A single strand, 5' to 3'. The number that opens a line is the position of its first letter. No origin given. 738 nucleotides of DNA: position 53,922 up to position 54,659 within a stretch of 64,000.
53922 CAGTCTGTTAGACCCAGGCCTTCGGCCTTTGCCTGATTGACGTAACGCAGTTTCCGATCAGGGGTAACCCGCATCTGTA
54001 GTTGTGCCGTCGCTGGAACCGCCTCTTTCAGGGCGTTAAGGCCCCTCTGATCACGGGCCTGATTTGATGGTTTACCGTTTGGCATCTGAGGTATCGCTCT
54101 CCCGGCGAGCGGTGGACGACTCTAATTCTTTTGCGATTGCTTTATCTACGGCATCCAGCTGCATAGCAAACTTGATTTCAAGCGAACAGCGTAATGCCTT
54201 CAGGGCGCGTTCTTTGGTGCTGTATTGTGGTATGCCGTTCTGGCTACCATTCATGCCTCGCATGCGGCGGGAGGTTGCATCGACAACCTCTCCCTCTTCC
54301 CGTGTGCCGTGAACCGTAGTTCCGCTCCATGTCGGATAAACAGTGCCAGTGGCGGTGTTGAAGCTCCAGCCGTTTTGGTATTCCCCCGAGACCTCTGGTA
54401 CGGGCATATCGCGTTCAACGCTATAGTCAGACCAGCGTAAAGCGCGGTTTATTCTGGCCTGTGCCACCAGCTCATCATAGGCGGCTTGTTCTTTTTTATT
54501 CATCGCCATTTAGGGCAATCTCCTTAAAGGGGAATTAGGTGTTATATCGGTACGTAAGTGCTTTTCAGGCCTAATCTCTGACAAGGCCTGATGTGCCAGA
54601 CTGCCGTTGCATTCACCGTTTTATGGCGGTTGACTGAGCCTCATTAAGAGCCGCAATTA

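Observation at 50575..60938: Two paralogous ~805-aa secreted proteins in divergent orientation bracket a 5.5-kb module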

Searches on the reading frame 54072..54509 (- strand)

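Call 24: search_protein_families(proteins=[window:54072-54509:-], library=ncbifam, max_evalue=0.01)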
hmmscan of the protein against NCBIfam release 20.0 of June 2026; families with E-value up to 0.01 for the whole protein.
window:54072-54509:- (145 aa): 0 families

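Call 25: search_protein_families(proteins=[window:54072-54509:-], library=phrogs, max_evalue=0.01)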
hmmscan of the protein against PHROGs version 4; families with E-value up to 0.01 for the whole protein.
window:54072-54509:- (145 aa): 1 family
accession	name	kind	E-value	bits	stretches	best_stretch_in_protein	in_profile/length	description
phrog_28248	-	unknown function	1.9e-32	113.4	1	1-128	15-144/149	-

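Call 77: search_protein_families(proteins=[window:54072-54509:-], library=padloc, max_evalue=0.001)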
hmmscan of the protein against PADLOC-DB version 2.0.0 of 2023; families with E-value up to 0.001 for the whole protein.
window:54072-54509:- (145 aa): 0 families
